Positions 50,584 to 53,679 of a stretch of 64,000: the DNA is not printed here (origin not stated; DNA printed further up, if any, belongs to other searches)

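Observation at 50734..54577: Orphan FtsK/SpoIIIE (EccC/EssC-like) ATPase without TM segment, coupled membrane protein and WXG100-like 85-aa protein: minimal T7SS-like or novel module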

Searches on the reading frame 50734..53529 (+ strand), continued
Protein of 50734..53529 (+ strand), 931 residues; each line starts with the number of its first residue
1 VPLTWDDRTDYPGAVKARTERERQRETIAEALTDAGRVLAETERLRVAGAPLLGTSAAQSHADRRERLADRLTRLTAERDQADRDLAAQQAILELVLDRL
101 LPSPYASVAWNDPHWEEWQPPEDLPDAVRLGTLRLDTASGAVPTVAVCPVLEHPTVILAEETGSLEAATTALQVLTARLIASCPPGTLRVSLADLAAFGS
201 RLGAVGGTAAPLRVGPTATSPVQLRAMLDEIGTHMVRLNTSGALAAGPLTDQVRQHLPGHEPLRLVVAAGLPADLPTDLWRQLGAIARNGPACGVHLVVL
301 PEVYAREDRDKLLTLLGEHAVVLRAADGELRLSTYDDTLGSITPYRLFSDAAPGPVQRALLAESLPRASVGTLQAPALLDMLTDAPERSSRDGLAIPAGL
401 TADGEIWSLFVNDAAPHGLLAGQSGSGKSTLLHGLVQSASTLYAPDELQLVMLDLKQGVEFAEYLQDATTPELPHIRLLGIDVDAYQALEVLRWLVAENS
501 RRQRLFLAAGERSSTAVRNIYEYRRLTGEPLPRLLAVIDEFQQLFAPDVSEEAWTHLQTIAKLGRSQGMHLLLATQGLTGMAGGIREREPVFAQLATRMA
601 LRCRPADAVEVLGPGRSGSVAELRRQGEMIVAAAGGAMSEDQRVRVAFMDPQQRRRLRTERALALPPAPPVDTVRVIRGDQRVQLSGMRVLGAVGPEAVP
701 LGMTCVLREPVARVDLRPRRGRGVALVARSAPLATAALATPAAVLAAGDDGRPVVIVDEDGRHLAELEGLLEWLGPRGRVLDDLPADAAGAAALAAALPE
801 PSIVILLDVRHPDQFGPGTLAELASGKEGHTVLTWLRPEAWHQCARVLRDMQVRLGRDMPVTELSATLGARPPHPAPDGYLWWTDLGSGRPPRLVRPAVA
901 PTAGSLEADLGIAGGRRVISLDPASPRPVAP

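Call 40: predict_structure(alignment_id=A1)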
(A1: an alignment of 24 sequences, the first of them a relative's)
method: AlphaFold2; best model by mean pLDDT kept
length: 931 residues; sequences in the alignment: 24
mean_pLDDT: 72.5   pTM: 0.51
mean pLDDT of the five models: 72.5, 70.2, 68.5, 68.4, 64.7
residues with pLDDT >= 90: 84; 70-90: 493; 50-70: 266; < 50: 88
segments of 3 or more residues with pLDDT < 50: 1-17, 49-56, 338-340, 582-584, 687-712, 815-818, 912-931
pLDDT, mean of each block of 10 residues (from residue 1): 32 48 62 70 56 50 74 77 69 62 68 83 77 65 66 76 77 86 82 78 61 74 90 81 59 62 85 85 88 85 69 74 77 55 65 84 74 60 78 89 82 87 87 90 90 78 71 81 82 89 91 87 90 93 80 87 90 85 58 84 87 78 79 65 80 73 62 66 45 37 34 51 78 78 70 79 81 83 61 67 77 51 57 80 69 83 84 74 78 67 64 37 33 33
secondary structure, 60 per line:
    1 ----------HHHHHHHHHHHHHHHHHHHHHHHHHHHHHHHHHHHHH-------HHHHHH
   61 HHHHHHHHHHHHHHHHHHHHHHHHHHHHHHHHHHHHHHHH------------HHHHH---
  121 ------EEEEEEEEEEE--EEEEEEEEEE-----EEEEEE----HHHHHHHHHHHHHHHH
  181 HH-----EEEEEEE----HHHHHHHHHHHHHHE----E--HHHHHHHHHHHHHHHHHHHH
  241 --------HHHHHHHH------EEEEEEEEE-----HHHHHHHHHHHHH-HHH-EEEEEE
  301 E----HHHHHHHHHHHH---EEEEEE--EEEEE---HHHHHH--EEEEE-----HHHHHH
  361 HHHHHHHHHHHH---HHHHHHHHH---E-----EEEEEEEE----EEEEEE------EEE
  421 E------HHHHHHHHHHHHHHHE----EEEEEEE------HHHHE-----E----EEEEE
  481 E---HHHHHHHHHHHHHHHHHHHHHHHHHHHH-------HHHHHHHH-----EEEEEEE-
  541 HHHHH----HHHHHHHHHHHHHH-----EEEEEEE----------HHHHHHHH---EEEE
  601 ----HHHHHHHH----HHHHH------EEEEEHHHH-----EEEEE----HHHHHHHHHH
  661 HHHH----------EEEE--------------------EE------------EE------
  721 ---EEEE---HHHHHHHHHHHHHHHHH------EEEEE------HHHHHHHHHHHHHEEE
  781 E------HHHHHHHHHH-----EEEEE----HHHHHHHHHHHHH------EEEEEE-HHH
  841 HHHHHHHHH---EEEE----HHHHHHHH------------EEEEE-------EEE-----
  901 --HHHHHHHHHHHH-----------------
elements in order (helices of 4 or more, strands of 3 or more residues): H11-47 H55-100 H113-117 E127-137 E140-149 E155-160 H165-182 E188-194 H199-212 H221-240 H249-256 E263-271 H277-289 E295-301 H306-317 E321-326 E329-333 H337-342 E345-349 H355-372 H376-384 E394-401 E406-411 E418-421 H428-442 E448-454 H461-464 E476-481 H485-512 H520-527 E533-539 H541-545 H550-563 E569-575 H586-593 E597-600 H605-612 H617-621 E628-632 H633-636 E642-646 H651-664 E675-678 E724-727 H731-747 E754-758 H765-777 E778-781 H788-797 E803-807 H812-824 E831-836 H838-849 E853-856 H861-868 E881-885 E893-895 H903-914

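Call 41: find_encoding_contigs(protein=P0060, flank=8000, max_places=2)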
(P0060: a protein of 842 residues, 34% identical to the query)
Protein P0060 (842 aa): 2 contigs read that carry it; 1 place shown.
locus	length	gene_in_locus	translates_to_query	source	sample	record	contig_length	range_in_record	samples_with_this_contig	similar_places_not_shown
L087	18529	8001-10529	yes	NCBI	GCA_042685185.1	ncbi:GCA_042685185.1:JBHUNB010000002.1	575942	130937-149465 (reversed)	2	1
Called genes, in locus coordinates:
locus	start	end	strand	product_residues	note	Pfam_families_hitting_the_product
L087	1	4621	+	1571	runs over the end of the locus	PF00310:GATase_2, PF04898:Glu_syn_central, PF01645:Glu_synthase, PF01493:GXGXG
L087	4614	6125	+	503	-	PF14691:Fer4_20, PF13241:NAD_binding_7 (faint), PF01266:DAO (weak), PF01593:Amino_oxidase (weak), PF07992:Pyr_redox_2, PF12831:FAD_oxidored, PF13450:NAD_binding_8, PF07992:Pyr_redox_2, +3 more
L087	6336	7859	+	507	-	PF05977:MFS_3, PF07690:MFS_1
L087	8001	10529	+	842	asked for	PF01580:FtsK_SpoIIIE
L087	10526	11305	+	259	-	-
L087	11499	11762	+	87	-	PF19757:DUF6244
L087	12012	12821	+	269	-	PF00561:Abhydrolase_1, PF02089:Palm_thioest (weak), PF12697:Abhydrolase_6 (weak), PF24096:DUF7379 (weak), PF01674:Lipase_2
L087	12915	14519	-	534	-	PF00732:GMC_oxred_N, PF00890:FAD_binding_2 (faint), PF13450:NAD_binding_8 (faint), PF05199:GMC_oxred_C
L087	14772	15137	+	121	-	PF03795:YCII (weak)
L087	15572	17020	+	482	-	PF00224:PK, PF02887:PK_C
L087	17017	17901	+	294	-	PF13622:4HBT_3, PF20789:4HBT_3C, PF02551:Acyl_CoA_thio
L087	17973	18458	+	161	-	PF02082:Rrf2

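Call 45: search_protein_families(library=pfam, proteins=[L087:11499-11762:+, L087:10526-11305:+, L001:7700-7960:+, L001:10775-11137:+], max_evalue=0.1)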
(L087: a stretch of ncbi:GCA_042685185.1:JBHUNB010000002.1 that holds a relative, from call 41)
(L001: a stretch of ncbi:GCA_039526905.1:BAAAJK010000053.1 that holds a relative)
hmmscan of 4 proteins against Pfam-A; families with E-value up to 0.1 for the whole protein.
L087:11499-11762:+ (87 aa): 1 family
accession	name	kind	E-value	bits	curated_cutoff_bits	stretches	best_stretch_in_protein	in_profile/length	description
PF19757.4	DUF6244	-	3e-26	92.2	31.6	1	1-87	1-87/87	Family of unknown function (DUF6244)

L087:10526-11305:+ (259 aa): 0 families

L001:7700-7960:+ (86 aa): 0 families

L001:10775-11137:+ (120 aa): 0 families

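Call 51: fold_search(model_id=the predicted structure, library=pdb)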
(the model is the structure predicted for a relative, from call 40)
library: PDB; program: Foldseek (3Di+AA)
matches with E <= 10: 1592; with E <= 0.001: 250
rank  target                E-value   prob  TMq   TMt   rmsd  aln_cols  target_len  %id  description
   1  4nh0_A                7.8e-28  1.00  0.33  0.35  17.1       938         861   17  Cytoplasmic domain of the Thermomonospora curvata Type VII Secretion ATPase EccC (released 2015-02-11)
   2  4nh0_B                2.0e-26  1.00  0.34  0.36  17.7       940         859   19  Cytoplasmic domain of the Thermomonospora curvata Type VII Secretion ATPase EccC (released 2015-02-11)
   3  4n1a_C                8.5e-20  1.00  0.23  0.33  13.3       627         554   16  Thermomonospora curvata EccC (ATPases 2 and 3) in complex with a signal sequence peptide (released 2015-02-11)
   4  4n1a_A                1.1e-18  1.00  0.34  0.52   8.2       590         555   17  Thermomonospora curvata EccC (ATPases 2 and 3) in complex with a signal sequence peptide (released 2015-02-11)
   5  4lya                  2.0e-18  1.00  0.25  0.36  11.6       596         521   14  EssC (ATPases 2 and 3) from Geobacillus thermodenitrificans (SeMet) (released 2015-02-04)
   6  5fv0_A                4.7e-18  1.00  0.24  0.39  12.9       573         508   14  The cytoplasmic domain of EssC (released 2016-03-02)
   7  4n1a_B                7.3e-18  1.00  0.22  0.33  13.8       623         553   16  Thermomonospora curvata EccC (ATPases 2 and 3) in complex with a signal sequence peptide (released 2015-02-11)
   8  5fv0_B                2.2e-16  1.00  0.21  0.38  13.1       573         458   14  The cytoplasmic domain of EssC (released 2016-03-02)
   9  6t8b_C                1.6e-14  1.00  0.25  0.56   4.5       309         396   25  FtsK motor domain with dsDNA, translocating state (released 2019-11-20)
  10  2iut_A                4.1e-14  1.00  0.26  0.56   3.5       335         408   23  P. aeruginosa FtsK motor domain, dimeric (released 2006-08-29)
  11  2ius_D                9.8e-14  1.00  0.26  0.59   3.8       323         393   24  E. coli FtsK motor domain (released 2006-08-29)
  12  6t8o_D                1.1e-13  1.00  0.25  0.56  12.6       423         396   21  Stalled FtsK motor domain bound to dsDNA end (released 2019-11-20)
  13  6t8o_A                1.2e-13  1.00  0.25  0.57  13.4       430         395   22  Stalled FtsK motor domain bound to dsDNA end (released 2019-11-20)
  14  2ius_A                2.5e-13  1.00  0.26  0.58   3.9       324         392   23  E. coli FtsK motor domain (released 2006-08-29)
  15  6t8b_B                2.5e-13  1.00  0.26  0.57   4.1       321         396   24  FtsK motor domain with dsDNA, translocating state (released 2019-11-20)
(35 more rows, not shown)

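Call 66: find_related_loci(query=A5, collection=metagenome_contigs, flank=5000)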
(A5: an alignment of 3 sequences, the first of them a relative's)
Query A5 (931 aa) in metagenome_contigs; peptide patterns used: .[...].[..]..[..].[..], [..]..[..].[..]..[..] (x = any residue, [..] = any of these).
600 stretches matched a pattern (row limit reached: there are more); 468 encode a relative of the query (tblastn E <= 1e-3); the best 80 are kept; 80 distinct loci.
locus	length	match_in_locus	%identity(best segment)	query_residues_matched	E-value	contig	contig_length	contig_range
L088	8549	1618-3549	29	110-747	2e-61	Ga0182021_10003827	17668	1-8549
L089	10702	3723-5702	29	4-657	1e-54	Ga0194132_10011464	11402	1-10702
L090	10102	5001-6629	31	93-647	1e-53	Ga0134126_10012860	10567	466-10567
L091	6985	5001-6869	26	15-656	4e-53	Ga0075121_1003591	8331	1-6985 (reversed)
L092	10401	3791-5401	28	124-660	4e-51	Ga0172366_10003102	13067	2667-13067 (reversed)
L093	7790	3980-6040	28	44-706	6e-51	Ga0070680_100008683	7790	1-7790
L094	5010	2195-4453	27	107-876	6e-51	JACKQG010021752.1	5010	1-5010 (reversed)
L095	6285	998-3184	27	118-810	2e-50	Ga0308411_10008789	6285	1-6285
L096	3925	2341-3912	31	107-636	3e-50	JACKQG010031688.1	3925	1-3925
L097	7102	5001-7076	26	40-740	1e-49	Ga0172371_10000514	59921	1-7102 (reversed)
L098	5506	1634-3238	29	105-649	1e-49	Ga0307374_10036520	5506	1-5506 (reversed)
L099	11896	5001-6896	27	110-740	2e-49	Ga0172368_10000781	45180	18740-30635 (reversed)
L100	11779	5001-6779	29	62-670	9e-49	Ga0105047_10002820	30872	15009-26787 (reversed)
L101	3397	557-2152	30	110-649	6e-49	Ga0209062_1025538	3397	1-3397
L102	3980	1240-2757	27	148-657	8e-48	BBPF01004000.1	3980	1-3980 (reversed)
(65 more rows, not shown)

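Call 79: search_protein_families(library=ncbifam, proteins=[L087:10526-11305:+, L087:11499-11762:+, P0043, P0060], max_evalue=0.01)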
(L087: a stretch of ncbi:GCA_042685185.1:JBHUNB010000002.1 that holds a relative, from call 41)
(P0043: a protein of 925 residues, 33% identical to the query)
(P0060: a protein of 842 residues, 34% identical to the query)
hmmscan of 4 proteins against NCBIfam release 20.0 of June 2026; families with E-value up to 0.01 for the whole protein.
L087:10526-11305:+ (259 aa): 0 families

L087:11499-11762:+ (87 aa): 0 families

P0043 (925 aa): 4 families
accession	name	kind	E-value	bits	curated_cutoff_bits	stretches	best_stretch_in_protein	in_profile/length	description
TIGR03924.1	T7SS_EccC_a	equivalog_domain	1.8e-22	79.9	509.15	1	387-583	420-607/673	type VII secretion protein EccCa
TIGR03928.1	T7_EssCb_Firm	equivalog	5.6e-18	64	778.4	1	409-586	467-626/1296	type VII secretion protein EssC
TIGR03925.1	T7SS_EccC_b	equivalog_domain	2.5e-11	42.6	346.55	1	361-587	17-234/564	type VII secretion protein EccCb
NF041017.1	DNA_import_CedB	equivalog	0.00019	20.2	700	0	411-435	275-299/590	DNA import protein CedB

P0060 (842 aa): 7 families
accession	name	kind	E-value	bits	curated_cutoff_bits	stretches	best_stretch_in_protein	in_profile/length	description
TIGR03924.1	T7SS_EccC_a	equivalog_domain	6.6e-22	78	509.15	1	336-493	450-606/673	type VII secretion protein EccCa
TIGR03925.1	T7SS_EccC_b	equivalog_domain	2.1e-15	56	346.55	1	324-495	64-231/564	type VII secretion protein EccCb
TIGR03928.1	T7_EssCb_Firm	equivalog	1.8e-14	52.4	778.4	1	337-497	811-963/1296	type VII secretion protein EssC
NF007615.0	PRK10263.1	equivalog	6.5e-05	20.8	1566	1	440-494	1134-1185/1355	DNA translocase FtsK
TIGR03743.1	SXT_TraD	subfamily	0.00011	20.8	366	0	325-353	164-192/636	conjugative transfer system coupling protein TraD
NF041017.1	DNA_import_CedB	equivalog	0.0016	17.1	700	0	336-364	275-303/590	DNA import protein CedB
NF040937.1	HerA_Thermprot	equivalog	0.0062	15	800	1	448-498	351-399/487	DNA double-strand break repair helicase HerA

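Call 81: find_encoding_contigs(protein=P0001, flank=10000, max_places=3)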
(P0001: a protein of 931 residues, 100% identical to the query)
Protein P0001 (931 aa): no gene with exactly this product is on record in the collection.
